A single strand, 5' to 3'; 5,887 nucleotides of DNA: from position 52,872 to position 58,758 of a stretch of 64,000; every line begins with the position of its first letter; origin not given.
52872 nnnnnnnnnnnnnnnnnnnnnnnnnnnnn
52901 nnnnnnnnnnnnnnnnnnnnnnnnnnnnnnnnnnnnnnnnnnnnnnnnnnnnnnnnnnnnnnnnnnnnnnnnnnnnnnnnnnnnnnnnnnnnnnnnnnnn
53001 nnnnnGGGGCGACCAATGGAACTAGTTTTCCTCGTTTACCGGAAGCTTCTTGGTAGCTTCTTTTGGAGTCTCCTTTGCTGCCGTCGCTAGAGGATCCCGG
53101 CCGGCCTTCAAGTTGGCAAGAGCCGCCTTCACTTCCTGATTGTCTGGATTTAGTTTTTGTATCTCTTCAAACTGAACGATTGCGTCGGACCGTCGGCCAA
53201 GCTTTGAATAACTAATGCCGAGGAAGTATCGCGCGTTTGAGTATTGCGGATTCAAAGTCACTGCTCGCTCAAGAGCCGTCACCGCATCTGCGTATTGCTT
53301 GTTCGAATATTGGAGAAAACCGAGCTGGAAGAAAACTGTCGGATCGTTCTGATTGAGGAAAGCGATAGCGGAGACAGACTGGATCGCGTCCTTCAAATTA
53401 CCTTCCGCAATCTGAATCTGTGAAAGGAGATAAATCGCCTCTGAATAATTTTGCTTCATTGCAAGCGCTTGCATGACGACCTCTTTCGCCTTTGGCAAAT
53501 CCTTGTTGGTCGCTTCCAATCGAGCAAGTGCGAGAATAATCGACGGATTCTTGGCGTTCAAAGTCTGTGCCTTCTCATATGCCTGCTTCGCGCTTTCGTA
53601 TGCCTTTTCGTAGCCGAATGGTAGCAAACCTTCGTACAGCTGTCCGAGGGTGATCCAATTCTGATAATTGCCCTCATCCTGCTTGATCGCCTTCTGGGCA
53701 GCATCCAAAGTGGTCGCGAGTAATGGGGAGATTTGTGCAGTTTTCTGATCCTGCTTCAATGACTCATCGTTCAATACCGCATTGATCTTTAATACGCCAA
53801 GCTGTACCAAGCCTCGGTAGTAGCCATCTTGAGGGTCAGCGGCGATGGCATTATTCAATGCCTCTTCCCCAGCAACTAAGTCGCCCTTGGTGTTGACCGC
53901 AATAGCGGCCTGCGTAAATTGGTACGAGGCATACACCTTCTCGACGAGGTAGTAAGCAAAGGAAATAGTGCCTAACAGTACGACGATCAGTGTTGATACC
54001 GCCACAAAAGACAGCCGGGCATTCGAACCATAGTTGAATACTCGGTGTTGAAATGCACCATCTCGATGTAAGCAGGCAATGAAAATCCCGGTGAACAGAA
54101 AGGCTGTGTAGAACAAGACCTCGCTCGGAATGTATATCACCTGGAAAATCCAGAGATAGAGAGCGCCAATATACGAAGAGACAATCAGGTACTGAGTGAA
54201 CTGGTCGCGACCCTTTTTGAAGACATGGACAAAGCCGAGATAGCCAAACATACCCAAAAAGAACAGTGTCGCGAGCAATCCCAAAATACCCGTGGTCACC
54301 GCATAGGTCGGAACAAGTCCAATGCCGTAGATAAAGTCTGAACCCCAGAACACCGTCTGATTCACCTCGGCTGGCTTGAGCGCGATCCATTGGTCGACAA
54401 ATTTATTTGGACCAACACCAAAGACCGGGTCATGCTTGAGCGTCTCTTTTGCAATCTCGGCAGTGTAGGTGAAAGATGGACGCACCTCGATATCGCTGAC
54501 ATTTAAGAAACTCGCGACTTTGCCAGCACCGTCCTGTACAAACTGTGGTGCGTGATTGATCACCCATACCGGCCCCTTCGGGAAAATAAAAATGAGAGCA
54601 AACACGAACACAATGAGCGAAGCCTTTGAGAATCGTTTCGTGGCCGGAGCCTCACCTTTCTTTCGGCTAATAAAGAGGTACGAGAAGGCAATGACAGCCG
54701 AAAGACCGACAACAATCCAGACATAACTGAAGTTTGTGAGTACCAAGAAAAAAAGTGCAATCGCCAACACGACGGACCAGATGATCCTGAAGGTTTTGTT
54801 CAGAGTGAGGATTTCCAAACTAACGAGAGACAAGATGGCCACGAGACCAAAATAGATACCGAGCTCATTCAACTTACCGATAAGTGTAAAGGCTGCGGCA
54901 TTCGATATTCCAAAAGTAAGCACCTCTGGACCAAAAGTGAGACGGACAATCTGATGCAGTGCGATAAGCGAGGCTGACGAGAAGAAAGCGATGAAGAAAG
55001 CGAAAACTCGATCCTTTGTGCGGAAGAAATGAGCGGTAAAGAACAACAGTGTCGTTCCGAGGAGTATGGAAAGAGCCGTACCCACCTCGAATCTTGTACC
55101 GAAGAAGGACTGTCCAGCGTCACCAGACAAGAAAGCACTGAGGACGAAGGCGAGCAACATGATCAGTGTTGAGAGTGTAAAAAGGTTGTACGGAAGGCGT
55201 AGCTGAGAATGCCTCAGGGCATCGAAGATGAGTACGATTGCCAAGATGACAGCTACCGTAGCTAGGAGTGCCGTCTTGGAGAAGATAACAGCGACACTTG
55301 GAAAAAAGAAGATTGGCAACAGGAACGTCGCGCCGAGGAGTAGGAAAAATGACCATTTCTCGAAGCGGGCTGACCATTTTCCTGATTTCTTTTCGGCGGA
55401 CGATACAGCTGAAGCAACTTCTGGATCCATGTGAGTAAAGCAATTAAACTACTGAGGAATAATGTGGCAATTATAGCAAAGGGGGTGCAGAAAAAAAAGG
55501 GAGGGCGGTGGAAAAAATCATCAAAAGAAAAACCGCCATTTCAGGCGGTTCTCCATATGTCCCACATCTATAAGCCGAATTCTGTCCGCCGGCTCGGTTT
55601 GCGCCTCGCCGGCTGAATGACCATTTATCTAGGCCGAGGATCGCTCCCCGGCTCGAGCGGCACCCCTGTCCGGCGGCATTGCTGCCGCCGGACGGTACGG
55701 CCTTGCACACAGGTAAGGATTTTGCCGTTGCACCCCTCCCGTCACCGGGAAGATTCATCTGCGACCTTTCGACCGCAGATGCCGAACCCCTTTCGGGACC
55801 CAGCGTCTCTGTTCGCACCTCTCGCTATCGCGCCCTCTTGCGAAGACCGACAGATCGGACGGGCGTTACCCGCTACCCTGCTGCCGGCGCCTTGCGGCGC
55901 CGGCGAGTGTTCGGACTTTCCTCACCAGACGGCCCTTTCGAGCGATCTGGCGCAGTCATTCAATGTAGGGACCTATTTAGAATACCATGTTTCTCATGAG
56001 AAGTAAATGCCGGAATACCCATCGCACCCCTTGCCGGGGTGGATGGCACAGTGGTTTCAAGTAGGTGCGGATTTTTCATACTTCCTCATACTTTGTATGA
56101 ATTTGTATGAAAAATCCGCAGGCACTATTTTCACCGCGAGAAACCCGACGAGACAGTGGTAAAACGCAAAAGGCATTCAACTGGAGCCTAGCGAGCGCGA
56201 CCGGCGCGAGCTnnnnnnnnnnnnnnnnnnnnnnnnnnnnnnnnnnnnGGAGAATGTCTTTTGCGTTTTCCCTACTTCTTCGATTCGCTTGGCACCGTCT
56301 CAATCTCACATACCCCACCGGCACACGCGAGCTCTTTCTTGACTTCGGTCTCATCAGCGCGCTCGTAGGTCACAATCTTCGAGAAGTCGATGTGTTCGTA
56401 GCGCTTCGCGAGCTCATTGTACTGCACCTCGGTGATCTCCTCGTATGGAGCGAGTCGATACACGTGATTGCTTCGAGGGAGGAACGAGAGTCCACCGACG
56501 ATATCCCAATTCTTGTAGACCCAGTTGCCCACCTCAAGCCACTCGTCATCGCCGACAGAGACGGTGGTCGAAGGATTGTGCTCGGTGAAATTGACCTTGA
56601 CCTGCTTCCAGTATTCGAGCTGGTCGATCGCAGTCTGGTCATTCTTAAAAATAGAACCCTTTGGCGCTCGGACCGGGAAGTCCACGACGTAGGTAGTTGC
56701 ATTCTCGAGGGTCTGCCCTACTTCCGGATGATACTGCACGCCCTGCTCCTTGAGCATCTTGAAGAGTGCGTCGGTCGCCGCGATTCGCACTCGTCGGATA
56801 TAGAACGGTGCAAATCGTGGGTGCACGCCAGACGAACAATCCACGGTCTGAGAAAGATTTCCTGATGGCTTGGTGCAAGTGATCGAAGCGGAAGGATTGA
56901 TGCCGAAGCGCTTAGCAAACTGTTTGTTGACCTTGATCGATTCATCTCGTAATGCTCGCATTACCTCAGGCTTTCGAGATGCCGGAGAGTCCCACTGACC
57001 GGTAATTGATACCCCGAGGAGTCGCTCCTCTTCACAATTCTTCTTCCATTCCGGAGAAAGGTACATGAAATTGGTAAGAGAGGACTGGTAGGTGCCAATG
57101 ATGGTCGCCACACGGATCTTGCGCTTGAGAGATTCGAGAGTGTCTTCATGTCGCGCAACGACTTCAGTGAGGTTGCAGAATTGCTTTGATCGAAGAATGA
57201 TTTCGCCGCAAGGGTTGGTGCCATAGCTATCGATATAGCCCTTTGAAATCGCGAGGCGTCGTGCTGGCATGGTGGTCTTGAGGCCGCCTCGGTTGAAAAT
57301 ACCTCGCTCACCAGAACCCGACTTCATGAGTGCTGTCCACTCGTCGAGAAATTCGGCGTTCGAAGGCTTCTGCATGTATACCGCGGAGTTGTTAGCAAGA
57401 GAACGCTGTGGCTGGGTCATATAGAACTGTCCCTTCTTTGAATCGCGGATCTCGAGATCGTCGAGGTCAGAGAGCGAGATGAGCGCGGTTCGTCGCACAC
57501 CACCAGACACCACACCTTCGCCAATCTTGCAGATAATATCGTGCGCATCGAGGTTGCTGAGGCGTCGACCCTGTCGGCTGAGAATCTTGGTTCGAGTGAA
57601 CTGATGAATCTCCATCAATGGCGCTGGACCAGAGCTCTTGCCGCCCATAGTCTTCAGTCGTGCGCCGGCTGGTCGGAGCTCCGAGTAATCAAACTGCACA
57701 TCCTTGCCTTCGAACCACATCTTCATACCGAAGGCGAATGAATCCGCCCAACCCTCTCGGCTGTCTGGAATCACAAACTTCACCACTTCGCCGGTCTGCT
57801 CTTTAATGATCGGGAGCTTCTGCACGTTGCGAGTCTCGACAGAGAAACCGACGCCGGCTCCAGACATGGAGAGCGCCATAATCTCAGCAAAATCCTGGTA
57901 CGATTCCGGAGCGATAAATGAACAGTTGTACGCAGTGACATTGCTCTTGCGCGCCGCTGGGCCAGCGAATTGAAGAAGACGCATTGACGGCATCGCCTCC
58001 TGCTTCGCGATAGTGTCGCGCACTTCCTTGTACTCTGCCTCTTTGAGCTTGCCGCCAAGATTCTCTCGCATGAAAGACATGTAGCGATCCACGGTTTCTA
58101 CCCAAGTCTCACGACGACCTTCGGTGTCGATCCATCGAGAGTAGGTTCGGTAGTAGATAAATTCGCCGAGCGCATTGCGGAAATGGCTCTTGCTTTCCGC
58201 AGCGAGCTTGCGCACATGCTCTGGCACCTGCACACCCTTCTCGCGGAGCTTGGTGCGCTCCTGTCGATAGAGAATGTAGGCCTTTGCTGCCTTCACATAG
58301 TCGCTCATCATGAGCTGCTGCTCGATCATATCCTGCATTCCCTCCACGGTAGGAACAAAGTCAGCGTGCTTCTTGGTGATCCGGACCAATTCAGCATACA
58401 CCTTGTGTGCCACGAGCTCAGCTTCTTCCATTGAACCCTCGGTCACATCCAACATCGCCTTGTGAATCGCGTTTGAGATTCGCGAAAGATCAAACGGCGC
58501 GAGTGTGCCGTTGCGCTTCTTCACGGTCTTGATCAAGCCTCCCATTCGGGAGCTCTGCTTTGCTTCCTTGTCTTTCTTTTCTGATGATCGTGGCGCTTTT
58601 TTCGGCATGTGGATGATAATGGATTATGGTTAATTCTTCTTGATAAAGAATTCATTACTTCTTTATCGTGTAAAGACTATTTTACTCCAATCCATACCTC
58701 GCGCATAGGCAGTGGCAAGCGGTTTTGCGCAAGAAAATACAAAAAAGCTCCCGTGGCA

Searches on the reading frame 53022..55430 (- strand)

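Call 5: search_protein_families(library=pfam, proteins=[window:53022-55430:-], max_evalue=0.001)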
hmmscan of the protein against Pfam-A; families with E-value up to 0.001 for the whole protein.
window:53022-55430:- (802 aa): 17 families
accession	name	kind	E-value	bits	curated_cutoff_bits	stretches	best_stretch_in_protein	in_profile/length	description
PF14559.12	TPR_19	-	4e-22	78.7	25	3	709-774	3-68/68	Tetratricopeptide repeat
PF13428.12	TPR_14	-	2.7e-12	46.5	23.5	0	701-738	5-42/44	Tetratricopeptide repeat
PF00515.34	TPR_1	-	4.4e-12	45.7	27.8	1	699-730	3-34/34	Tetratricopeptide repeat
PF07719.23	TPR_2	-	6.1e-12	45.1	27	1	699-730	3-34/34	Tetratricopeptide repeat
PF13181.12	TPR_8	-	2.7e-11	43.1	25.7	0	699-730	3-34/34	Tetratricopeptide repeat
PF23914.1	TPR_CcmH_CycH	-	6.3e-11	42.8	42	1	581-697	42-156/158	Cytochrome c-type biogenesis protein H TPR domain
PF13431.12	TPR_17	-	7.2e-10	38.8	24.4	0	653-684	3-34/34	Tetratricopeptide repeat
PF12895.13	ANAPC3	-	2.3e-07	31.4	27.2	1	693-756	19-81/82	Anaphase-promoting complex, cyclosome, subunit 3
PF13432.12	TPR_16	-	2.5e-07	31.5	32.7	1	708-763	8-63/65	Tetratricopeptide repeat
PF25063.1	ARM_TT21_C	-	5.7e-07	30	35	1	610-769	36-202/209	Tetratricopeptide repeat protein 21 C-terminal ARM domain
PF13414.12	TPR_11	-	9.2e-06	25.7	26.8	1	708-745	5-42/42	TPR repeat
PF13174.12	TPR_6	-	2.1e-05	25.3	26.3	0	699-729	2-32/33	Tetratricopeptide repeat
PF25062.1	ARM_TT21_N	-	6.7e-05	23.2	40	0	569-678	110-217/222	Tetratricopeptide repeat protein 21 N-terminal ARM repeat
PF13424.12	TPR_12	-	9.9e-05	22.9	30.1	0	702-756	8-70/77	Tetratricopeptide repeat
PF23241.1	HAT_PRP39_C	-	0.00039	20.9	33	0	609-667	72-131/139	PRP39 C-terminal HAT repeat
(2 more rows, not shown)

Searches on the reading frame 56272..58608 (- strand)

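Call 5: search_protein_families(library=pfam, proteins=[window:56272-58608:-], max_evalue=0.001)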
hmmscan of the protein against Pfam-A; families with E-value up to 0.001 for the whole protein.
window:56272-58608:- (778 aa): 4 families
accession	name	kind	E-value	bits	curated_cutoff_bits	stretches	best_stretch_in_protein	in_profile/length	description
PF03477.21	ATP-cone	-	9.9e-21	74.5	25.8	1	28-119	2-87/88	ATP cone domain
PF17975.6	RNR_Alpha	-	1.3e-12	48.5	26.4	1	131-205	5-77/101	Ribonucleotide reductase alpha domain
PF21995.1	RNR-II_ins_dom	-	6e-10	39.8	27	1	272-334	31-99/107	B12-dependent ribonucleotide reductase, insertion domain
PF02867.20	Ribonuc_red_lgC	-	1.1e-08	34.6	23.9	0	463-537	208-290/523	Ribonucleotide reductase, barrel domain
